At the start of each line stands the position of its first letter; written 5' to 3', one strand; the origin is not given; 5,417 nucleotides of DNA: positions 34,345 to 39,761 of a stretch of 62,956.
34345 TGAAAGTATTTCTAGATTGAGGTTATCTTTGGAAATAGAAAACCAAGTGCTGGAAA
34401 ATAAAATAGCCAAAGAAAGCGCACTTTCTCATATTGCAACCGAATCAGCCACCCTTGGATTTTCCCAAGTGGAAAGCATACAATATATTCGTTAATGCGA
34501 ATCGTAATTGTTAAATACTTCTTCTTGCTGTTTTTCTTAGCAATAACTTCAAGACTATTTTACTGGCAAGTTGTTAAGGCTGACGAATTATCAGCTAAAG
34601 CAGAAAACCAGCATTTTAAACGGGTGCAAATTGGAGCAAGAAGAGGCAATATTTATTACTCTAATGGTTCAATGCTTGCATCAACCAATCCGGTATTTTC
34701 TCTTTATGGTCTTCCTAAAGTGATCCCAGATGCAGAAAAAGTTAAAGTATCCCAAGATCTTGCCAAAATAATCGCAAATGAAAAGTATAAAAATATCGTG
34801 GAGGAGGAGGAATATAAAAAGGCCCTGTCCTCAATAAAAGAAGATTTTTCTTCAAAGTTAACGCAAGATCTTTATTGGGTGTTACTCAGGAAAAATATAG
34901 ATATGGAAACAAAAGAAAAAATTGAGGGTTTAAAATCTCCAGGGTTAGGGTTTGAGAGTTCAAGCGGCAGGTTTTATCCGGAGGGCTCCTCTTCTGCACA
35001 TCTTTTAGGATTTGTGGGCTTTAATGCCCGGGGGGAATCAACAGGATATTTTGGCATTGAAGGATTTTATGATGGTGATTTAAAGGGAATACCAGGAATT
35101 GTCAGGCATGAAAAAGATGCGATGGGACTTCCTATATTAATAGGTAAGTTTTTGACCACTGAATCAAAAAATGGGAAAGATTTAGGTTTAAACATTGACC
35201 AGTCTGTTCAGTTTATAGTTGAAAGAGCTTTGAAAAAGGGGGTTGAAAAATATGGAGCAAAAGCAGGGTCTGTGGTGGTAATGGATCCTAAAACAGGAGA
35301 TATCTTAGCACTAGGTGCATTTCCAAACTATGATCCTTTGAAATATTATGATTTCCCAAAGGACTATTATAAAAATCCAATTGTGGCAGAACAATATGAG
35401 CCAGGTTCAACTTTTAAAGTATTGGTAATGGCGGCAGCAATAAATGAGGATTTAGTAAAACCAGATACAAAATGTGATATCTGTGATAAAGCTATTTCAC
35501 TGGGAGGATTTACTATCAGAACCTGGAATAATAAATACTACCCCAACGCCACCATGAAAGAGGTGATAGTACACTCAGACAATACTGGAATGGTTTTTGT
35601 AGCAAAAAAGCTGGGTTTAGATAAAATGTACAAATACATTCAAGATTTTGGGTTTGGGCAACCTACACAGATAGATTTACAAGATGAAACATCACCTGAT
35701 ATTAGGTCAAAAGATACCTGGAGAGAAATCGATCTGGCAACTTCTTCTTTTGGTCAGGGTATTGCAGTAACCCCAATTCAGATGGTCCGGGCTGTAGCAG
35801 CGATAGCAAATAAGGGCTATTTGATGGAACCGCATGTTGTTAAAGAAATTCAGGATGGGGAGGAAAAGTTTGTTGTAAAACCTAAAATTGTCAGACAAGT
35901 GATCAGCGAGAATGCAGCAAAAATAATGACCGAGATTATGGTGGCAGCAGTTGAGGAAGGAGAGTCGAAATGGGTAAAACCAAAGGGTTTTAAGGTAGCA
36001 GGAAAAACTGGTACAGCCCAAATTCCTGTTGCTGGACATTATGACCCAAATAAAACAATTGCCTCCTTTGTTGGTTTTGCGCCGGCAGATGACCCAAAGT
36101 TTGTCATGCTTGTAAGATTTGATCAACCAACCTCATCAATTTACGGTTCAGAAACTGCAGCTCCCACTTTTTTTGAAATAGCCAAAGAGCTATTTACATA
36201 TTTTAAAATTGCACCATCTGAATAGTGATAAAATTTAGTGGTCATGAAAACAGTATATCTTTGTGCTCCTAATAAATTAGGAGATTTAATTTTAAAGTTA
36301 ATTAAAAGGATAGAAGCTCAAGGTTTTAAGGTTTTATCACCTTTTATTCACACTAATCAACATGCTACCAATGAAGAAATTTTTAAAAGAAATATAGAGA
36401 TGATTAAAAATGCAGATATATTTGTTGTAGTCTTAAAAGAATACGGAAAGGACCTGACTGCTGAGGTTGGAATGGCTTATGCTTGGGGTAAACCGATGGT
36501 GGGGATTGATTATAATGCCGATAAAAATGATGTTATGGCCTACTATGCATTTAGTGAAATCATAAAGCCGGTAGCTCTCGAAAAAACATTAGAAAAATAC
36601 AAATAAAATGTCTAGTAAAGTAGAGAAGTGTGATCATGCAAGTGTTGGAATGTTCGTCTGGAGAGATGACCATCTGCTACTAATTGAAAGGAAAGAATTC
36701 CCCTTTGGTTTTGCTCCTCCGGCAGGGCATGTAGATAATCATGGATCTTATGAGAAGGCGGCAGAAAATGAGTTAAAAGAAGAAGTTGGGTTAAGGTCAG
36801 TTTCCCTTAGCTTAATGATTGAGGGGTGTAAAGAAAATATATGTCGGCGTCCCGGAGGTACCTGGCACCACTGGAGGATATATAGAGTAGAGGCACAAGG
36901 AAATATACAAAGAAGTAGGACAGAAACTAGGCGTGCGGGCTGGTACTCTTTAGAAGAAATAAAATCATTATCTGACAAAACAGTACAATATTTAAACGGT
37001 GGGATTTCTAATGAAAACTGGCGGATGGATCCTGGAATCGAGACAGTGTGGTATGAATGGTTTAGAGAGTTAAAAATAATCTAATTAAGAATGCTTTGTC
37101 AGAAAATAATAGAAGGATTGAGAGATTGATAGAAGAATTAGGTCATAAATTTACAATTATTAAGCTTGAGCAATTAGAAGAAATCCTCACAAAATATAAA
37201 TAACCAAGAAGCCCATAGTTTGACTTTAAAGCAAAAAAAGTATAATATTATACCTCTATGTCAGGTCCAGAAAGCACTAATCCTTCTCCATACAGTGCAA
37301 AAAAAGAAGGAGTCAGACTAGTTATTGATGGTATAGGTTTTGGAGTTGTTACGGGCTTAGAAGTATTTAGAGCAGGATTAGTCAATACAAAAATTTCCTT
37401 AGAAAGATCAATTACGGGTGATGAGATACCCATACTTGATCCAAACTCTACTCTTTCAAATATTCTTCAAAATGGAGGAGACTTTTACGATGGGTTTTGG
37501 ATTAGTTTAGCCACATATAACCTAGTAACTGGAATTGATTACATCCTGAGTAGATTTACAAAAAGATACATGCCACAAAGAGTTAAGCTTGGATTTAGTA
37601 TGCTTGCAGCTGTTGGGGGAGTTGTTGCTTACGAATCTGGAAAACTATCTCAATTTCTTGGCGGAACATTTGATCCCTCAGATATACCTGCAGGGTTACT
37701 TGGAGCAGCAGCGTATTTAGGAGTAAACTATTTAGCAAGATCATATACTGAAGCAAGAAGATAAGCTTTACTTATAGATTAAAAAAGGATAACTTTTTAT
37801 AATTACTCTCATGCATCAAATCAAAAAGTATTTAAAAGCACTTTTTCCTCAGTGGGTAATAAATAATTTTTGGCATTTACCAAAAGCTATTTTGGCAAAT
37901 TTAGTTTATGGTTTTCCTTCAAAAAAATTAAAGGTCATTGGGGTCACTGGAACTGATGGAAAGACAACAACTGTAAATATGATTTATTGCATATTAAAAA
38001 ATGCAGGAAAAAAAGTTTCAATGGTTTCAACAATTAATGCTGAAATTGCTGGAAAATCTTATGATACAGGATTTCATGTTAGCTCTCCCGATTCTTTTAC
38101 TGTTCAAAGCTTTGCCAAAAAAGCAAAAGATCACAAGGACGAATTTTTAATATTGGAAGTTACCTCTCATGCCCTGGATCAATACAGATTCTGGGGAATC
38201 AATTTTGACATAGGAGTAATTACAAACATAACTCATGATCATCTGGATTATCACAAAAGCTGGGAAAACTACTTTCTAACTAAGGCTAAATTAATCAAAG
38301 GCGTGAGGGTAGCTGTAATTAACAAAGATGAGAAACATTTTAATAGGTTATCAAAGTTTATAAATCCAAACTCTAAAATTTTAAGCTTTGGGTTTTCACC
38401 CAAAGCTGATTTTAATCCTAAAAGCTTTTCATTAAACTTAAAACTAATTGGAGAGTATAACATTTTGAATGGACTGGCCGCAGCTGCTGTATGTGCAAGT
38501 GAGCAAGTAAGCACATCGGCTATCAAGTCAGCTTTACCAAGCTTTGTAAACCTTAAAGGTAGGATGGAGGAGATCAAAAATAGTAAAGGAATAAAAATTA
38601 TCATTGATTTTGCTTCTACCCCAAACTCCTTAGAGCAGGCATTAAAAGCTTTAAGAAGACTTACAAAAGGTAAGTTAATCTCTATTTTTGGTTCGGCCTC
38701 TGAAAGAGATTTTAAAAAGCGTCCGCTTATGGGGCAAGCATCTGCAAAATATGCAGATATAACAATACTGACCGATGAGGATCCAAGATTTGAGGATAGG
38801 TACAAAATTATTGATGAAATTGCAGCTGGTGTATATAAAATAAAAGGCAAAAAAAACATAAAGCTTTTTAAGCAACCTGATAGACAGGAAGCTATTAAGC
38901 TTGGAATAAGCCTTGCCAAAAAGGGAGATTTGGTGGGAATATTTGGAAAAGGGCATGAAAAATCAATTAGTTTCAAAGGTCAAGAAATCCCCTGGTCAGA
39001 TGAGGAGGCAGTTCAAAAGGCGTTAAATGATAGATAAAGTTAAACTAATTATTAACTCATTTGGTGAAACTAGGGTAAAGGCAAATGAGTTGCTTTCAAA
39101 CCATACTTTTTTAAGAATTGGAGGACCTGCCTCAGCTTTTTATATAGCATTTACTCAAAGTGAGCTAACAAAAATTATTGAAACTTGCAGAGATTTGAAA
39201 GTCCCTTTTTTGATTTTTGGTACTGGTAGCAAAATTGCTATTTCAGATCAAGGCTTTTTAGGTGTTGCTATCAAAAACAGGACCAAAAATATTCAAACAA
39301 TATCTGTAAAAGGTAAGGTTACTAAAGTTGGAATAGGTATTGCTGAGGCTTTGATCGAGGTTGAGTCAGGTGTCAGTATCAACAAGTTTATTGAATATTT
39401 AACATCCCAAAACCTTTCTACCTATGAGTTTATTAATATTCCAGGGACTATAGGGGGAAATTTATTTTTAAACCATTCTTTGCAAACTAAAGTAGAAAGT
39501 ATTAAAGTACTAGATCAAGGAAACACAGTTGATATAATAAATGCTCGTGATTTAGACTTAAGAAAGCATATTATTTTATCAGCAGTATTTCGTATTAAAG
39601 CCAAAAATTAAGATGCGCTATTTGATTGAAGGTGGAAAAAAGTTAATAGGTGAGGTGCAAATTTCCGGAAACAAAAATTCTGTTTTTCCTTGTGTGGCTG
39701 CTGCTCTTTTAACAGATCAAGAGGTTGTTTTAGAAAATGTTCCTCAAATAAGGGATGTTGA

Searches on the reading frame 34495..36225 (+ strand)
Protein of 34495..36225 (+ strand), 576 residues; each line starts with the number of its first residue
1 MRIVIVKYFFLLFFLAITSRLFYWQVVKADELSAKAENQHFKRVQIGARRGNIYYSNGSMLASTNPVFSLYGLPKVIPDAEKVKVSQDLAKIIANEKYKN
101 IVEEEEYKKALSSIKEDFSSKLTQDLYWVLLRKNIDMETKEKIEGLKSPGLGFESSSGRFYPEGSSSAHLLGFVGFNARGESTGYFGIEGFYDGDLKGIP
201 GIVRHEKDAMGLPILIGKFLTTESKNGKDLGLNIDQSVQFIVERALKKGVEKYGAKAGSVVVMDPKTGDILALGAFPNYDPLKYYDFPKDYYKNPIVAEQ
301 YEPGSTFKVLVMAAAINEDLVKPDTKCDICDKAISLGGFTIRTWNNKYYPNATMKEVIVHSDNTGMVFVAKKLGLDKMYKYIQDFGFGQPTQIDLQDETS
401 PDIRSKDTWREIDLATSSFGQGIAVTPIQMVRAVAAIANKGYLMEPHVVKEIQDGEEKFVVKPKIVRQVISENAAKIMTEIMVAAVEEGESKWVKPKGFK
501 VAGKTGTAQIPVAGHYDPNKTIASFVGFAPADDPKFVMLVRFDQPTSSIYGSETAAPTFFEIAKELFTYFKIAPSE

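Call 8: search_protein_families(library=pfam, proteins=[window:34495-36225:+], max_evalue=0.00001)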
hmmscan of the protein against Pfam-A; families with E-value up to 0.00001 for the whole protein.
window:34495-36225:+ (576 aa): 3 families
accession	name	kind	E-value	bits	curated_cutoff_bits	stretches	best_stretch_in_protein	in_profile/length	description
PF00905.27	Transpeptidase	-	1.5e-78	264.4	22.1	1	258-562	1-297/299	Penicillin binding protein transpeptidase domain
PF03717.20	PBP_dimer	-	4.8e-21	76.4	24.4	1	46-212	2-174/180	Penicillin-binding Protein dimerisation domain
PF13354.11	Beta-lactamase2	-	1.6e-07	31.3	22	1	299-508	19-190/214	Beta-lactamase enzyme family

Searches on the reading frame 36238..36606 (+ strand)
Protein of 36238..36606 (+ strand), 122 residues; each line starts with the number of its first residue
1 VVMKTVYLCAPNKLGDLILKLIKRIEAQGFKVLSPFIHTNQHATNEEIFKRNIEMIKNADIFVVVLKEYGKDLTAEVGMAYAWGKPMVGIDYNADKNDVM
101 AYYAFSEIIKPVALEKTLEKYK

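Call 32: search_protein_families(library=pfam, proteins=[window:36238-36606:+], max_evalue=0.001)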
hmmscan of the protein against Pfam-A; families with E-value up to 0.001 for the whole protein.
window:36238-36606:+ (122 aa): 2 families
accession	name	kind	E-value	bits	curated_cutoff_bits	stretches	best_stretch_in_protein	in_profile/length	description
PF05014.21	Nuc_deoxyrib_tr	-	2e-12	47.7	28.8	1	6-94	1-100/117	Nucleoside 2-deoxyribosyltransferase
PF15891.11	Nuc_deoxyri_tr2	-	1.9e-06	28.6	30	1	19-91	20-102/105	Nucleoside 2-deoxyribosyltransferase like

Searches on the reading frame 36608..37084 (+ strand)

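Call 32: search_protein_families(library=pfam, proteins=[window:36608-37084:+], max_evalue=0.001)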
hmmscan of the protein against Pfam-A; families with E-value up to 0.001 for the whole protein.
window:36608-37084:+ (158 aa): 1 family
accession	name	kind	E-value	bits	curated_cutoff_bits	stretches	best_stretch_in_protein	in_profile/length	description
PF00293.34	NUDIX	-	1.3e-13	51.6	21.1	1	10-120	3-119/134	NUDIX domain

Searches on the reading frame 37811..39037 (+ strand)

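Call 8: search_protein_families(library=pfam, proteins=[window:37811-39037:+], max_evalue=0.00001)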
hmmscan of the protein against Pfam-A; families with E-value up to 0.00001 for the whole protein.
window:37811-39037:+ (408 aa): 2 families
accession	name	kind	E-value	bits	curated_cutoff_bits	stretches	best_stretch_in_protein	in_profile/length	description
PF08245.18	Mur_ligase_M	-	3.3e-40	138.6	24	1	45-228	1-200/200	Mur ligase middle domain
PF02875.26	Mur_ligase_C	-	3.3e-27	96.3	28.4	1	250-381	1-127/127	Mur ligase, glutamate ligase domain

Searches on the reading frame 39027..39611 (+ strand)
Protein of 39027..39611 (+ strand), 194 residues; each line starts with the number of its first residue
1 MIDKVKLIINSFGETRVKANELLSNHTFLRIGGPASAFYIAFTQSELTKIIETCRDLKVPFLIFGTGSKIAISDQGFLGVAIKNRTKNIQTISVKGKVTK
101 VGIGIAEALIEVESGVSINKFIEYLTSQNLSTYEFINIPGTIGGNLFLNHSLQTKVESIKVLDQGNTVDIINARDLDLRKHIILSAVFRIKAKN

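Call 32: search_protein_families(library=pfam, proteins=[window:39027-39611:+], max_evalue=0.001)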
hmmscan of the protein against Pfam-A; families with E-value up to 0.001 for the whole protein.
window:39027-39611:+ (194 aa): 1 family
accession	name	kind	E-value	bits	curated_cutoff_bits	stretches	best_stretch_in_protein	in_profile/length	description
PF01565.28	FAD_binding_4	-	1e-08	35.4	26.4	1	38-147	4-105/139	FAD binding domain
